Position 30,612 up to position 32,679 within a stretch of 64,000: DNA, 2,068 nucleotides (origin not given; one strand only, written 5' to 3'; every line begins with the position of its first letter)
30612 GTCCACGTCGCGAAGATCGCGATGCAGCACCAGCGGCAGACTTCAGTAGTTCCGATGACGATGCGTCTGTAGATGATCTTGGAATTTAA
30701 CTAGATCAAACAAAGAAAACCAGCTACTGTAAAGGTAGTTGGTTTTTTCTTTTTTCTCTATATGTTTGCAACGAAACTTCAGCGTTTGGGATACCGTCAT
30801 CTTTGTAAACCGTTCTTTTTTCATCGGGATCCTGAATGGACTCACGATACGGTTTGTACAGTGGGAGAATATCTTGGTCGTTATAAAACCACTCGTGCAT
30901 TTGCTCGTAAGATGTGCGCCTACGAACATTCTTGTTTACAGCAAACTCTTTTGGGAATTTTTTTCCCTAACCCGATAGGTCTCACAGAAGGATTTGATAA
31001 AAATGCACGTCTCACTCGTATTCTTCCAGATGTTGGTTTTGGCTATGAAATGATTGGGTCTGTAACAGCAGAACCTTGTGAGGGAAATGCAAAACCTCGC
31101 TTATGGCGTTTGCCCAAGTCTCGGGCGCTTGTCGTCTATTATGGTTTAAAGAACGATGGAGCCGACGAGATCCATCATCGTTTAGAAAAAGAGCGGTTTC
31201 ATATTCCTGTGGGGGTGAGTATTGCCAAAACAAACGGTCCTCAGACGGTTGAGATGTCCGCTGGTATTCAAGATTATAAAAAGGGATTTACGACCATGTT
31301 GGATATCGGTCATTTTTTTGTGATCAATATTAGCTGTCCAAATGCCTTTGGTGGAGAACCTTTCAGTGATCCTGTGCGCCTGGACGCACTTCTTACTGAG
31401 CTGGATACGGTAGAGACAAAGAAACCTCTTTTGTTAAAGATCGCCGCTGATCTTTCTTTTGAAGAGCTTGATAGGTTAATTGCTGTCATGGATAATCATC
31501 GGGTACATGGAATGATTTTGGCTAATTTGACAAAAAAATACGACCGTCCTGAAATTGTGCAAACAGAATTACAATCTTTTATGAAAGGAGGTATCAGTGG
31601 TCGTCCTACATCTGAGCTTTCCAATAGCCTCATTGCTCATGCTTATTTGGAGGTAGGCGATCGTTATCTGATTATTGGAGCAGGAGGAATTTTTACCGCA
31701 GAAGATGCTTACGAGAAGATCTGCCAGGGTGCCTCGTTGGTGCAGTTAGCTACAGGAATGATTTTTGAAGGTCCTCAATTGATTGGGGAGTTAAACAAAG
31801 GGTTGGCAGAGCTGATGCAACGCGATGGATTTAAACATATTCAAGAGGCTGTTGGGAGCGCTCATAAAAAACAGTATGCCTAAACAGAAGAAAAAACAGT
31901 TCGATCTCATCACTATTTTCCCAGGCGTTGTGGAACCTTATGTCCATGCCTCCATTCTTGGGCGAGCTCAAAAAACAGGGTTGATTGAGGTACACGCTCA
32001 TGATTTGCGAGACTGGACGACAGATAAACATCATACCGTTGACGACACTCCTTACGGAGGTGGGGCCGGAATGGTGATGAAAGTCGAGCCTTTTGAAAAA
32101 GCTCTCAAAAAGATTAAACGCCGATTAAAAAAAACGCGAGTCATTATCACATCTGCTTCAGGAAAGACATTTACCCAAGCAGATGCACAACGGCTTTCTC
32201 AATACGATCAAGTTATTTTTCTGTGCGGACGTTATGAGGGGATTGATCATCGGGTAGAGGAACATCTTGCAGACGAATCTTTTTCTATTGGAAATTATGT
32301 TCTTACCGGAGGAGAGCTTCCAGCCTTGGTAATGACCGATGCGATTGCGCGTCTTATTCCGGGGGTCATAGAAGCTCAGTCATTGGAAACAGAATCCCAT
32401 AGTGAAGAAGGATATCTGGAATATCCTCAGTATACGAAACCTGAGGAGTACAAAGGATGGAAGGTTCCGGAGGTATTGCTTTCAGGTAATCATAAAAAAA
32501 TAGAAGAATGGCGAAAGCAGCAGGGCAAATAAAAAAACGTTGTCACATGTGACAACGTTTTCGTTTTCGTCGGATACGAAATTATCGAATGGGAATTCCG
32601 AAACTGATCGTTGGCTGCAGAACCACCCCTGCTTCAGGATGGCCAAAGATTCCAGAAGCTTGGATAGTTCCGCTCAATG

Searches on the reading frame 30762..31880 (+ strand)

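Call 18: search_protein_families(library=pfam, proteins=[window:30762-31880:+], max_evalue=0.01)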
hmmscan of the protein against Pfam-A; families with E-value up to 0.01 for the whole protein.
window:30762-31880:+ (373 aa): 1 family
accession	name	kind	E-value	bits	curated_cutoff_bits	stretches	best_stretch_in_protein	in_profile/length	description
PF01180.27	DHO_dh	-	1.5e-57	195.5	27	1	59-352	2-291/291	Dihydroorotate dehydrogenase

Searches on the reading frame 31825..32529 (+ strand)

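Call 18: search_protein_families(library=pfam, proteins=[window:31825-32529:+], max_evalue=0.01)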
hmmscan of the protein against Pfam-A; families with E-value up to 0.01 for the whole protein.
window:31825-32529:+ (235 aa): 1 family
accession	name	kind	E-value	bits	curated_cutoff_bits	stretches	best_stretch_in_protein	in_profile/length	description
PF01746.26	tRNA_m1G_MT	-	3.9e-66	222.9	27.3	1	46-233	2-185/195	tRNA (Guanine-1)-methyltransferase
